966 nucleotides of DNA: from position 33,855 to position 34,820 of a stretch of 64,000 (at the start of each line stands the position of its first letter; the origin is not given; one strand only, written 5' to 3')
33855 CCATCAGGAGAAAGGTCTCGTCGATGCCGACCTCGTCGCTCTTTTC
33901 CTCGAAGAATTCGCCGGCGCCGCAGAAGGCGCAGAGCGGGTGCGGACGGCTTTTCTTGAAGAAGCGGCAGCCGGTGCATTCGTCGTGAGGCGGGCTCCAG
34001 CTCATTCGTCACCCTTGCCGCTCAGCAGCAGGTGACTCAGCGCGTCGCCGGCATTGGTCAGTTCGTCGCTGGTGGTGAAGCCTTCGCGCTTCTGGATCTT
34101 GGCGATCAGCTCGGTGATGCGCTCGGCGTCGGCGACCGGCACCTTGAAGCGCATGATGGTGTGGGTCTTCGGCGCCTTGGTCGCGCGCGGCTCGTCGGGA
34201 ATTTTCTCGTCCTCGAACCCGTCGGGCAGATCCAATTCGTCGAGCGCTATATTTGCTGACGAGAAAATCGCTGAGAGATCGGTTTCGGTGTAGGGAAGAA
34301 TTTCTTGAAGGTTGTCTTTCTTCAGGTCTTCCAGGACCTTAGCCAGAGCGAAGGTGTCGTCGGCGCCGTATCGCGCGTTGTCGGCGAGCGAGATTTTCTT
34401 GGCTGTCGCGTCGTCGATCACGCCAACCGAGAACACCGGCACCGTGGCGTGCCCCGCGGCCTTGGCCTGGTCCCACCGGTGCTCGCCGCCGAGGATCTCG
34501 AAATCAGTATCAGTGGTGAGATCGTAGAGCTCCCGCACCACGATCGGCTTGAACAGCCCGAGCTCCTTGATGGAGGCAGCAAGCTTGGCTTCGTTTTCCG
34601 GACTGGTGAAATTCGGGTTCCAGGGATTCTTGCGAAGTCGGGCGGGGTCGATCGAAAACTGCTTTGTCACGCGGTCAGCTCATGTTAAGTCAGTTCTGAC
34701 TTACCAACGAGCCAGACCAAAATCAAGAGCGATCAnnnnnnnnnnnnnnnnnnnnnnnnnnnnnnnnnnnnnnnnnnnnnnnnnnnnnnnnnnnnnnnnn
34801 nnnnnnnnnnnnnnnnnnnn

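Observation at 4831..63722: About 20 copies of an AGTCA-N4-TGACT palindrome, all in intergenic junctions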

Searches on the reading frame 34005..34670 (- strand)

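Call 64: search_protein_families(library=phrogs, max_evalue=0.01, proteins=[window:34005-34670:-])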
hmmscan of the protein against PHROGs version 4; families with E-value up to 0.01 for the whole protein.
seq(222 aa): 17 families
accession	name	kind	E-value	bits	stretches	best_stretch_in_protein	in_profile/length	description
phrog_723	-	DNA, RNA and nucleotide metabolism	4.9e-61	207.3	1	6-219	15-220/223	ParB-like partition protein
phrog_8071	-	DNA, RNA and nucleotide metabolism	6.4e-21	76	1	10-162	13-142/389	ParB-like partition protein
phrog_620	-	DNA, RNA and nucleotide metabolism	3.5e-20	74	1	10-176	15-172/217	ParB-like partition protein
phrog_498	-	other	1.8e-17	64.1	1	7-165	38-191/633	DNA methyltransferase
phrog_4715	-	DNA, RNA and nucleotide metabolism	3.3e-13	49.9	1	2-99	145-238/630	ParB-like partition protein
phrog_3264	-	DNA, RNA and nucleotide metabolism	9.4e-12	46.2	1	24-98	69-138/337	ParB-like partition protein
phrog_940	-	DNA, RNA and nucleotide metabolism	3.9e-11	43.8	1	10-124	12-120/388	nuclease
phrog_2159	-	DNA, RNA and nucleotide metabolism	1.2e-10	42.3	1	8-116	65-176/365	ParB-like partition protein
phrog_26387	-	DNA, RNA and nucleotide metabolism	1.7e-08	35.2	1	6-81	12-84/252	ParB-like partition nuclease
phrog_15396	-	DNA, RNA and nucleotide metabolism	7.6e-07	30.2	1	23-178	23-171/258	ParB-like partition nuclease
phrog_930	-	DNA, RNA and nucleotide metabolism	1.9e-06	28.9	1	19-205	22-210/223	ParB-like partition protein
phrog_3951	-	unknown function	2.4e-06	28.3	1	24-90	41-103/301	-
phrog_6218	-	DNA, RNA and nucleotide metabolism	2.5e-06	27.9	1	4-97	5-95/506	ParB-like partition protein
phrog_5475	-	unknown function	3.1e-06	27.3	1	8-84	7-74/458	-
phrog_7405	-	unknown function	6.9e-06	26.9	1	7-122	27-139/250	-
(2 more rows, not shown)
